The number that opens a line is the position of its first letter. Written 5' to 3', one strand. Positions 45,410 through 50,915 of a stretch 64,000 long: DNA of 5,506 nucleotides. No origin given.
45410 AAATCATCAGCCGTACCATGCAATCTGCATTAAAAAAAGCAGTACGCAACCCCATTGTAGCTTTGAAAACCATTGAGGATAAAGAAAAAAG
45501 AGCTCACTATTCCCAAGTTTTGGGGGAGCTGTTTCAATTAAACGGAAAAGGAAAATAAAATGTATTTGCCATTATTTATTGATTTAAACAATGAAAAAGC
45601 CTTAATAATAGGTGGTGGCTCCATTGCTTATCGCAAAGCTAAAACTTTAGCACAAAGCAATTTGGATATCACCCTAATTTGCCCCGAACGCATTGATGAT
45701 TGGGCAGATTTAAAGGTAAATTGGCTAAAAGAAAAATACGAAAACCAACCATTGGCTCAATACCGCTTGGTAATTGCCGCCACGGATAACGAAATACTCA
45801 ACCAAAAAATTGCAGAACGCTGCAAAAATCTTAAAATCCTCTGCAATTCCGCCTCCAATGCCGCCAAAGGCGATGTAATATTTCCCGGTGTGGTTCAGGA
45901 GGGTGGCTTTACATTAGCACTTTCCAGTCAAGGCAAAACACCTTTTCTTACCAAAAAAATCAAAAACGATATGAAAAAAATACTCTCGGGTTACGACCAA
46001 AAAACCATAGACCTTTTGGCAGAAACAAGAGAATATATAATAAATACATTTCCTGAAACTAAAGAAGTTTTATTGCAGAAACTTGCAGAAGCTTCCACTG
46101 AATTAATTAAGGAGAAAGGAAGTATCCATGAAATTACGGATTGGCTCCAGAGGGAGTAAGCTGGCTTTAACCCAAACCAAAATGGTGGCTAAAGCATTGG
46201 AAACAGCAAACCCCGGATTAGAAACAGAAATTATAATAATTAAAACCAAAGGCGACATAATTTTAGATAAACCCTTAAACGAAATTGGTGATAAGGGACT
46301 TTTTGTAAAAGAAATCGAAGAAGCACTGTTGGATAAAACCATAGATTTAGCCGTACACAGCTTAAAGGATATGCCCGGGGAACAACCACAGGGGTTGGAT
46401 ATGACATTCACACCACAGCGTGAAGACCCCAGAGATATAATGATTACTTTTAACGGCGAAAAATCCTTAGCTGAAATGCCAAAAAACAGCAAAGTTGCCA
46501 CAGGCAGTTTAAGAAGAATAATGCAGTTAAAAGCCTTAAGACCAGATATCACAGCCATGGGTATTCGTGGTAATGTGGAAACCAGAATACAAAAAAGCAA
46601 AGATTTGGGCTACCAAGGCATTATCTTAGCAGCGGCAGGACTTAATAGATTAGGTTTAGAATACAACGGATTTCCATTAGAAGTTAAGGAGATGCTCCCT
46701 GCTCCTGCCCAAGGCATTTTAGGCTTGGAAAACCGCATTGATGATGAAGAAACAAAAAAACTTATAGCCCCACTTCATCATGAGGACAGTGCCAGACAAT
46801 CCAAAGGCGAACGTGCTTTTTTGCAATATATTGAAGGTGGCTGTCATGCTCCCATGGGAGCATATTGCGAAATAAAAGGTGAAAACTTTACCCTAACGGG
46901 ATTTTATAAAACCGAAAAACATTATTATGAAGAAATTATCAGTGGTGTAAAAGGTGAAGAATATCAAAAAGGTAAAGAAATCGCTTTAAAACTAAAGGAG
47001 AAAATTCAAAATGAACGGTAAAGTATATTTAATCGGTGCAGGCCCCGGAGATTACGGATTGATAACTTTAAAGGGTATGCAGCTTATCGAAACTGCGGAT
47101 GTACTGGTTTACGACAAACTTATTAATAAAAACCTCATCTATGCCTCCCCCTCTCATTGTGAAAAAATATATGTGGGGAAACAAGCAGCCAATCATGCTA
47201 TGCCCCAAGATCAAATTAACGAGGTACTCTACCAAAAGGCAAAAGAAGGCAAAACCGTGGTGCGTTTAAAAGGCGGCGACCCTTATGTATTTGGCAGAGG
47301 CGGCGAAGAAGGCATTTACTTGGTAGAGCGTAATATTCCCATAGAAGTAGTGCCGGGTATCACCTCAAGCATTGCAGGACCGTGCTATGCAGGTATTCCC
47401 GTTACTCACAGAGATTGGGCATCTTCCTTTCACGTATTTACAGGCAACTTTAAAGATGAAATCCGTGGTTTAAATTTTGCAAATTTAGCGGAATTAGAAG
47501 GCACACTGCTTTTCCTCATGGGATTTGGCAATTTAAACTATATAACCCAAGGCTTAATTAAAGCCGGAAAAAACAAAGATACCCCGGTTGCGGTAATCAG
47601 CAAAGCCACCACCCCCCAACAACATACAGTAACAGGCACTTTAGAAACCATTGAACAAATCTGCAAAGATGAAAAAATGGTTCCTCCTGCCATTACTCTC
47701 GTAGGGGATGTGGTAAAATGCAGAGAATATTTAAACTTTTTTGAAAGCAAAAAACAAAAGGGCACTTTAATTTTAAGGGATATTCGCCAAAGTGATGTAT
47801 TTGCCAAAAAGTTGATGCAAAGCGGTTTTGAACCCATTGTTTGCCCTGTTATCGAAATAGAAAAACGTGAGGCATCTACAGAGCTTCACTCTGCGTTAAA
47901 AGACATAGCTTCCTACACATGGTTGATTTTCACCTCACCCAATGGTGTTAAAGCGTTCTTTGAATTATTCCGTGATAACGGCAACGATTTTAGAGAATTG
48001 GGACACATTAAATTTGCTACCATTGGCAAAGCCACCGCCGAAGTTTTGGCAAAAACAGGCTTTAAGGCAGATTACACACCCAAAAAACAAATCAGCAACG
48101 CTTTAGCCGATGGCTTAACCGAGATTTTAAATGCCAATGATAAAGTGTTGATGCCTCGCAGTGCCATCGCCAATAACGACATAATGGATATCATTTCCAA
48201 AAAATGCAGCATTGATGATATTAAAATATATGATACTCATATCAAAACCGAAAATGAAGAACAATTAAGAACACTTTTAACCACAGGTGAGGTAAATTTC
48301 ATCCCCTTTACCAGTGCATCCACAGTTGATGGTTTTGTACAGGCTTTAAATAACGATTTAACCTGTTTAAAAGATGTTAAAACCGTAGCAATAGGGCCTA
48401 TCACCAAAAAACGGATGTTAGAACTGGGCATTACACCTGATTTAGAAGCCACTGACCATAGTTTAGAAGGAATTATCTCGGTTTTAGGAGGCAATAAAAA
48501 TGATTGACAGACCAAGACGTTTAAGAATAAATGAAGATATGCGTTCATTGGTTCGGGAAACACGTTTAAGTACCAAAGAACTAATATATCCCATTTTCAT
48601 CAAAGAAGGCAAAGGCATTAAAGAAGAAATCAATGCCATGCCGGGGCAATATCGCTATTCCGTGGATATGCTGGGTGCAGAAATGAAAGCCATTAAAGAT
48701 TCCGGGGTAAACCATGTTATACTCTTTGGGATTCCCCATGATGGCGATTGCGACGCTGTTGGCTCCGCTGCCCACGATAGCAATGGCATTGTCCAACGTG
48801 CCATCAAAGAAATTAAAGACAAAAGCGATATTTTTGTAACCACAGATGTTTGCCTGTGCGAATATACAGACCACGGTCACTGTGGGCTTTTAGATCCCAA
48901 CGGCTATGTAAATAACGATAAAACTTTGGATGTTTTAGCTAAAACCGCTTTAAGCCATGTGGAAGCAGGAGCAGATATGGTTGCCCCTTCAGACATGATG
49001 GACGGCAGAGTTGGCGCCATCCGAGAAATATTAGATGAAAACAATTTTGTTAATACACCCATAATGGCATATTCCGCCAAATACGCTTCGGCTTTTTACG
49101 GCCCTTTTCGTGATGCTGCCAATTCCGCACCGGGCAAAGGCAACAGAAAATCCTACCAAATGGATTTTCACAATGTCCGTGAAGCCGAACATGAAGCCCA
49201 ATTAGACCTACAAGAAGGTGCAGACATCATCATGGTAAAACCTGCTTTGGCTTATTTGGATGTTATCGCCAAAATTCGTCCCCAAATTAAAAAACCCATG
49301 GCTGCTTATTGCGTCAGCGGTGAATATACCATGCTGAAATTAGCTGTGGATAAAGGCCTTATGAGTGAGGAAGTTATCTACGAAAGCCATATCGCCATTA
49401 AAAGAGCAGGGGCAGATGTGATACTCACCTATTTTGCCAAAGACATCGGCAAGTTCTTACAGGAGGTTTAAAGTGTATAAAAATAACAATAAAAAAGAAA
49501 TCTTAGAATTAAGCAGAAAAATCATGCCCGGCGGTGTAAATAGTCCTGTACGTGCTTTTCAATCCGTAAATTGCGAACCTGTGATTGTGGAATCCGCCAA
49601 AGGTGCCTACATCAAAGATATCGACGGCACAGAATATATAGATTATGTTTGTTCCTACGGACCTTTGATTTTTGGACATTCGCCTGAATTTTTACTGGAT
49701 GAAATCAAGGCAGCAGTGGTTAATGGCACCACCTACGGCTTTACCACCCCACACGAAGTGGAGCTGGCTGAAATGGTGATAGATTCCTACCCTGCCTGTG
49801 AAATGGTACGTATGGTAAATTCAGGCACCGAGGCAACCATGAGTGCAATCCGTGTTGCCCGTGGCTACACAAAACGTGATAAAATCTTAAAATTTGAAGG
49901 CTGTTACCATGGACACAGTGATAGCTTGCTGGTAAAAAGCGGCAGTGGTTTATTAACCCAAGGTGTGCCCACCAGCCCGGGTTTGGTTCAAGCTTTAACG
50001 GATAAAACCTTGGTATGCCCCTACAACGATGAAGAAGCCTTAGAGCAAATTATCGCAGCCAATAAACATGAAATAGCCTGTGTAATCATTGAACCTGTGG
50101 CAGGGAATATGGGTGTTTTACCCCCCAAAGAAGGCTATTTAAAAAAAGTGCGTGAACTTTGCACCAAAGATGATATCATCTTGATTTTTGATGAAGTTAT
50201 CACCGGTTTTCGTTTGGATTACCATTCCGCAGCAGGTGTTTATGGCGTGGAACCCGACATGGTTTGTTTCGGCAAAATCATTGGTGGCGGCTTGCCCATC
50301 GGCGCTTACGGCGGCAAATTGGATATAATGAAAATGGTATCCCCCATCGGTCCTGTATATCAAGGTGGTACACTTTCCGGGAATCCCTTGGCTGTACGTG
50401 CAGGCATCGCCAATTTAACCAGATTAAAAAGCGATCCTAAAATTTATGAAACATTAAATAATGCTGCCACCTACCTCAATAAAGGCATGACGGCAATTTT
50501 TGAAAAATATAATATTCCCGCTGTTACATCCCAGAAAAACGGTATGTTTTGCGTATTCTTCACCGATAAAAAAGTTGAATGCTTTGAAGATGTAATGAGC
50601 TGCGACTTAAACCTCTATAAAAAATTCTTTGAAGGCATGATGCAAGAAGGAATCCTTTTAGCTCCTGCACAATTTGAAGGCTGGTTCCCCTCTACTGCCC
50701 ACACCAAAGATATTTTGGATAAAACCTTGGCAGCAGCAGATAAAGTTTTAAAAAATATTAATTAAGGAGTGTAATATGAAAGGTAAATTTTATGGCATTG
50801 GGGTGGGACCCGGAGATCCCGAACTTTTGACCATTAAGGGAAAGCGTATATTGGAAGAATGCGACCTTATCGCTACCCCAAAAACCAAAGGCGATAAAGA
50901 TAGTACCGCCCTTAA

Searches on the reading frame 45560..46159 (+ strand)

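Call 32: search_protein_families(library=pfam, proteins=[window:45560-46159:+], max_evalue=0.00001)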
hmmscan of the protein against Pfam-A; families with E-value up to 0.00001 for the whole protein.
window:45560-46159:+ (199 aa): 1 family
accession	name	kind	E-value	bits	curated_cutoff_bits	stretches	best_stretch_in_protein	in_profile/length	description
PF13241.12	NAD_binding_7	-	1.8e-26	93.2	22.1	1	5-109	1-103/104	Putative NAD(P)-binding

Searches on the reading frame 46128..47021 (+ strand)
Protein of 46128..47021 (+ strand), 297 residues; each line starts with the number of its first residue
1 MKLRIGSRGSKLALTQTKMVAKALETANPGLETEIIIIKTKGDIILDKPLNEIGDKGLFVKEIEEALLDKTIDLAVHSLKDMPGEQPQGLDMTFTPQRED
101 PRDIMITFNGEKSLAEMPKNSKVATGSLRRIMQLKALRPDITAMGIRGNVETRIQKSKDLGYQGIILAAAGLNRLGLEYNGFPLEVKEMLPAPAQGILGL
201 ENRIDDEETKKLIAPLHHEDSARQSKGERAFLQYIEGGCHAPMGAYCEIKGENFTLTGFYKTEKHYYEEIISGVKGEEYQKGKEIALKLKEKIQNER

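Call 32: search_protein_families(library=pfam, proteins=[window:46128-47021:+], max_evalue=0.00001)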
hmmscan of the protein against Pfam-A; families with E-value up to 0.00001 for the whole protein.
window:46128-47021:+ (297 aa): 2 families
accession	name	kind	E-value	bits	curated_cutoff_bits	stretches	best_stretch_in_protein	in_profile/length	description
PF01379.25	Porphobil_deam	-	1.8e-76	256.8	22.1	1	3-210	1-206/207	Porphobilinogen deaminase, dipyromethane cofactor binding domain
PF03900.20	Porphobil_deamC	-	6e-10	39.8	26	1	226-293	5-72/74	Porphobilinogen deaminase, C-terminal domain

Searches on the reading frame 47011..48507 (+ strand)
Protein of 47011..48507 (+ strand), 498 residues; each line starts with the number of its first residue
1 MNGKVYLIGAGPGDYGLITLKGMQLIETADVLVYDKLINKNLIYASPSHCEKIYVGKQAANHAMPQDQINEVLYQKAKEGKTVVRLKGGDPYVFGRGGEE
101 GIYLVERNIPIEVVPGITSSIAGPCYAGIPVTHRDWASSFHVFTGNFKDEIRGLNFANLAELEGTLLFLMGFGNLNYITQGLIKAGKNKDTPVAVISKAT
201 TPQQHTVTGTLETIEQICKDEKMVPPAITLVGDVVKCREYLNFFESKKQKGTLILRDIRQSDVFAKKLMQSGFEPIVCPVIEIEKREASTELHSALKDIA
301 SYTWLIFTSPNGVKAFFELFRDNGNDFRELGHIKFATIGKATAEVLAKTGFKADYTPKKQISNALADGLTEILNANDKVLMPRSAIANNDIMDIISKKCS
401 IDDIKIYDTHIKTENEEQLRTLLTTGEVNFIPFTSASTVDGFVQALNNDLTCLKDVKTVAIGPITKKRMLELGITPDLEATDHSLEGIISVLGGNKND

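Call 32: search_protein_families(library=pfam, proteins=[window:47011-48507:+], max_evalue=0.00001)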
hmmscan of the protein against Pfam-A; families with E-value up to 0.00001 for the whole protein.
window:47011-48507:+ (498 aa): 2 families
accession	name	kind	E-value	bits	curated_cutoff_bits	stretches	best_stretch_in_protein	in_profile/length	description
PF02602.20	HEM4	-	1.5e-59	201.4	27.5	1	262-489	1-230/231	Uroporphyrinogen-III synthase HemD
PF00590.25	TP_methylase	-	1.7e-45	156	27.8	1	4-214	1-211/212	Tetrapyrrole (Corrin/Porphyrin) Methylases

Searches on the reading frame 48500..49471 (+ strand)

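Call 32: search_protein_families(library=pfam, proteins=[window:48500-49471:+], max_evalue=0.00001)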
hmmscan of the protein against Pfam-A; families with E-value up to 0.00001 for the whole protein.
window:48500-49471:+ (323 aa): 1 family
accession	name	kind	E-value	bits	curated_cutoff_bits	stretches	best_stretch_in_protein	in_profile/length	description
PF00490.27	ALAD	-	5.4e-140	466.5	24.6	1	3-317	2-315/317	Delta-aminolevulinic acid dehydratase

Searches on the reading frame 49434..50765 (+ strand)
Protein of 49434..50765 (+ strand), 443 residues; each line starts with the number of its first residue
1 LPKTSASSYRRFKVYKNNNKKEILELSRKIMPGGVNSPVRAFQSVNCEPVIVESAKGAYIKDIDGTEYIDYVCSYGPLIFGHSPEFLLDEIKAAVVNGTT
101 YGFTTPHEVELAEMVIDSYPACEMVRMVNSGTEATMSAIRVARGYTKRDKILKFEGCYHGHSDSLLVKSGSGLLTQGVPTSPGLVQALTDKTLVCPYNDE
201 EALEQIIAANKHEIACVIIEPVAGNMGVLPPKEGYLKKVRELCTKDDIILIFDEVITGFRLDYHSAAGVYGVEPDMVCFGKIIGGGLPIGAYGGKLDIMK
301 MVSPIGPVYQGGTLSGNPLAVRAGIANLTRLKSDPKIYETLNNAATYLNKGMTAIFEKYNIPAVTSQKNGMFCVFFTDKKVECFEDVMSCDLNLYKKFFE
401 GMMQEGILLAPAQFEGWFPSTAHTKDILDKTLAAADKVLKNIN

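Call 32: search_protein_families(library=pfam, proteins=[window:49434-50765:+], max_evalue=0.00001)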
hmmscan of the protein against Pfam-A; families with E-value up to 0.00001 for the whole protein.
window:49434-50765:+ (443 aa): 1 family
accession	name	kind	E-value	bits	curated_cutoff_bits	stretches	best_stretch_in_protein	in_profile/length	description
PF00202.27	Aminotran_3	-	1.4e-71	241.8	30.5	1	49-412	10-374/403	Aminotransferase class-III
